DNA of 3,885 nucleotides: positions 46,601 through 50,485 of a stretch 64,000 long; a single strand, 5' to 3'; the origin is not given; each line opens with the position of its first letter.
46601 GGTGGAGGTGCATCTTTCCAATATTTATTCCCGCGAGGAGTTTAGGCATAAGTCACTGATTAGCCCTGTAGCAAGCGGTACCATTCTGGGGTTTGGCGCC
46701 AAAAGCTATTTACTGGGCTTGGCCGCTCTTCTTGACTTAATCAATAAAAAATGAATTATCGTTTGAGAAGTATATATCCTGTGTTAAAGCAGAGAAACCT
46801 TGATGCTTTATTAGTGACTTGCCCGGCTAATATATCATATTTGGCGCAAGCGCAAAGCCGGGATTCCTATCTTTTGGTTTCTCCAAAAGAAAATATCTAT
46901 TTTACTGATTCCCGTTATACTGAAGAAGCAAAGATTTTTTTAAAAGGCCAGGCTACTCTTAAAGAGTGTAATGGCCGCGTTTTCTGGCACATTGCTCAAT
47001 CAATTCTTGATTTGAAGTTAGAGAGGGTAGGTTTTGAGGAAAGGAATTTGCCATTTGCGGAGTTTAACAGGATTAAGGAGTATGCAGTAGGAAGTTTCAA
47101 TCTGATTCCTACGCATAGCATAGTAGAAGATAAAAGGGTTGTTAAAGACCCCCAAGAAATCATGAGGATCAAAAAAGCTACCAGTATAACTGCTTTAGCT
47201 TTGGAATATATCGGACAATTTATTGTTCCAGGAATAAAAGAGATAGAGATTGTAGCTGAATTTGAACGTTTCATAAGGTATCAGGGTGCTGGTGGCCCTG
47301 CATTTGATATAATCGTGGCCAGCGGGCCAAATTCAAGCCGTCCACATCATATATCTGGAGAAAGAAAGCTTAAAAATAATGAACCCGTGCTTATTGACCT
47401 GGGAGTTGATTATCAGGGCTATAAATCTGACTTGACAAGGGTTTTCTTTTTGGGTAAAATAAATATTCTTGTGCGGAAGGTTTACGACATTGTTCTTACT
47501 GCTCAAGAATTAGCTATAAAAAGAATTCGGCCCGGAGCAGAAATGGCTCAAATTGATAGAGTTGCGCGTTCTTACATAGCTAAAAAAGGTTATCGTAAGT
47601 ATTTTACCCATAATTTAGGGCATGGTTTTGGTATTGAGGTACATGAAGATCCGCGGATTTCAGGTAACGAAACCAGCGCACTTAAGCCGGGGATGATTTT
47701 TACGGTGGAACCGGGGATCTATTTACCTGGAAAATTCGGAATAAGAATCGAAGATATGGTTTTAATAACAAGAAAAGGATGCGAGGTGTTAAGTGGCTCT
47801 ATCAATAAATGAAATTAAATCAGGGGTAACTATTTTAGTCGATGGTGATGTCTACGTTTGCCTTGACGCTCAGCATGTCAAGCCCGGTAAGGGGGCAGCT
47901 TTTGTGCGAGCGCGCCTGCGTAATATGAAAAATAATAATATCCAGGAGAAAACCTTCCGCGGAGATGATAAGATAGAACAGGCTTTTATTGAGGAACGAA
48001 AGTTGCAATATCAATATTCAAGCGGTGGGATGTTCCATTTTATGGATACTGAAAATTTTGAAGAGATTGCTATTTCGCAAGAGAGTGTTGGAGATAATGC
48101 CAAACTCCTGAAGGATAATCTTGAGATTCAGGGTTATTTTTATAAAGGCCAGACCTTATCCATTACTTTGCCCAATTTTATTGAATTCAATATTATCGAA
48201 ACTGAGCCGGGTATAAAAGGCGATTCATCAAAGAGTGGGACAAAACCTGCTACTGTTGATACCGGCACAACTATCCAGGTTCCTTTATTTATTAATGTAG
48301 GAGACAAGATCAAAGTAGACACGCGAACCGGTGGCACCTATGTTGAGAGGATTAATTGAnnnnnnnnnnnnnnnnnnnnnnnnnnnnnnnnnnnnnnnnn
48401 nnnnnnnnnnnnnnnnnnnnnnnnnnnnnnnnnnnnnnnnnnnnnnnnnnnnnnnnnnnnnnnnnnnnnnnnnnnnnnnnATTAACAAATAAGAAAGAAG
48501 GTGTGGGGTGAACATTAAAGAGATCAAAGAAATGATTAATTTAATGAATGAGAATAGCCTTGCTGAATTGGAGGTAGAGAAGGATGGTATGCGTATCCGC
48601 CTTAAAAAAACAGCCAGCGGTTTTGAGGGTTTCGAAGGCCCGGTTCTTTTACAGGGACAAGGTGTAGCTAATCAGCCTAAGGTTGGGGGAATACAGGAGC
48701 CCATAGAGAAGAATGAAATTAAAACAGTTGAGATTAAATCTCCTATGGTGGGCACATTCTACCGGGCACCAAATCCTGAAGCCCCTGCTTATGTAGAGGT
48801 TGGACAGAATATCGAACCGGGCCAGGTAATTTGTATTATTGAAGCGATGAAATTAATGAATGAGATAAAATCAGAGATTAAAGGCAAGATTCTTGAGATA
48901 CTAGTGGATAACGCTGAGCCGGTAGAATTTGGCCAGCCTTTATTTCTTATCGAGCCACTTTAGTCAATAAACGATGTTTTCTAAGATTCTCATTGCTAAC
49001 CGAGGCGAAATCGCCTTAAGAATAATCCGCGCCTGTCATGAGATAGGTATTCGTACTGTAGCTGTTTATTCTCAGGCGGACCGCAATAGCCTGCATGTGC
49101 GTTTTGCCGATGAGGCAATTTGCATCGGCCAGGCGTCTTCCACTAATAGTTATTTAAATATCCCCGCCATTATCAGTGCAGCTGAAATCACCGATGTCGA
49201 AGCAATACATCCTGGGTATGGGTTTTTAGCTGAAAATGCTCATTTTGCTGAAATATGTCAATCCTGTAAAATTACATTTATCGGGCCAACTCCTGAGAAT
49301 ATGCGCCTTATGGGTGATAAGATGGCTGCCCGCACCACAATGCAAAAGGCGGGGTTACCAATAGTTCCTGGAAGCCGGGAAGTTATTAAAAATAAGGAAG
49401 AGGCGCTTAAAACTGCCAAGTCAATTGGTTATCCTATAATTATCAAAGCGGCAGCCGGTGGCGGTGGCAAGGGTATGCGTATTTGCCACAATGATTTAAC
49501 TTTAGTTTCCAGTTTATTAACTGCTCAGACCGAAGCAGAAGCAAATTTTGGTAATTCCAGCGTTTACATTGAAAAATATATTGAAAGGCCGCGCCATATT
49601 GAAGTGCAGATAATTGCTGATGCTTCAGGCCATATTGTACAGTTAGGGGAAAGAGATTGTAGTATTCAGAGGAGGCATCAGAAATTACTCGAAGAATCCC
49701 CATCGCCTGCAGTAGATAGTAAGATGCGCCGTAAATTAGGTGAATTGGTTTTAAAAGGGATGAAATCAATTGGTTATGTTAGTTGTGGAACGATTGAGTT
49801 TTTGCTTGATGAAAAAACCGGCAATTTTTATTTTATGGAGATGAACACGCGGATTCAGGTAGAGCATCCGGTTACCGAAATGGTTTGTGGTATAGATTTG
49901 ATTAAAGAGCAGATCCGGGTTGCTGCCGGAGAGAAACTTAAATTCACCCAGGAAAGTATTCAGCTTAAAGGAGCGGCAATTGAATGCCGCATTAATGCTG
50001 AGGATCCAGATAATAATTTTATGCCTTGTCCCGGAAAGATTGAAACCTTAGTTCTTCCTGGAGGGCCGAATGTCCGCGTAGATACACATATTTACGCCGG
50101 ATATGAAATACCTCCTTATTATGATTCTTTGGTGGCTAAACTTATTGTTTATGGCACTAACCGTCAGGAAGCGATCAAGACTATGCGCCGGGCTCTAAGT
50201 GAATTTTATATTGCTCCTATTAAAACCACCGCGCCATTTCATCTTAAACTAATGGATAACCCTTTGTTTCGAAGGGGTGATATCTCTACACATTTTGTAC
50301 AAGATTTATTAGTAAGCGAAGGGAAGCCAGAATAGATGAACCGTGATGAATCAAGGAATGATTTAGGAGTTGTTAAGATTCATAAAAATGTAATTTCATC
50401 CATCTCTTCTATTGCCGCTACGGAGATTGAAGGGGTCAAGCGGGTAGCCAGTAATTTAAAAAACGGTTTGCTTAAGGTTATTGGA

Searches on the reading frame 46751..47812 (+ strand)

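Call 59: search_protein_families(library=pfam, proteins=[window:46751-47812:+], max_evalue=0.00001)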
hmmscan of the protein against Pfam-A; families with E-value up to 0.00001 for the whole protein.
window:46751-47812:+ (353 aa): 2 families
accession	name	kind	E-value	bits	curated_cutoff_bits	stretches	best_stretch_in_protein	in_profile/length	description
PF00557.29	Peptidase_M24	-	6.4e-70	235.6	23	1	139-340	2-207/208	Metallopeptidase family M24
PF01321.24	Creatinase_N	-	1.2e-15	58.6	22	1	4-131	1-128/128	Creatinase/Prolidase N-terminal domain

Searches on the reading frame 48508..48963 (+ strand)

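Call 59: search_protein_families(library=pfam, proteins=[window:48508-48963:+], max_evalue=0.00001)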
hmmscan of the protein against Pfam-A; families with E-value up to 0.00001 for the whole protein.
window:48508-48963:+ (151 aa): 1 family
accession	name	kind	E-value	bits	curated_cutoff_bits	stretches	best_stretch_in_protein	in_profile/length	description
PF00364.28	Biotin_lipoyl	-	7.5e-23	80.6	22.1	1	75-148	2-73/73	Biotin-requiring enzyme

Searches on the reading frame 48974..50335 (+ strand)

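Call 59: search_protein_families(library=pfam, proteins=[window:48974-50335:+], max_evalue=0.00001)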
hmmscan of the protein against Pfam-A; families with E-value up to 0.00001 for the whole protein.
window:48974-50335:+ (453 aa): 5 families
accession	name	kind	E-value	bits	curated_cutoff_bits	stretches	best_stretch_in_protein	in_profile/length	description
PF02786.22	CPSase_L_D2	-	3.8e-78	262.3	19.8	1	115-323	1-209/211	Carbamoyl-phosphate synthase L chain, ATP binding domain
PF00289.28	Biotin_carb_N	-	8.8e-47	158.6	25.5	1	1-110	1-110/110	Biotin carboxylase, N-terminal domain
PF02785.25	Biotin_carb_C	-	2.2e-41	140.8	32.4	1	337-443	1-107/108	Biotin carboxylase C-terminal domain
PF07478.18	Dala_Dala_lig_C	-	6.6e-10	39.3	24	1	124-292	3-174/204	D-ala D-ala ligase C-terminus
PF02222.28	ATP-grasp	-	2.5e-09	37.5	27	1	124-293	4-162/179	ATP-grasp domain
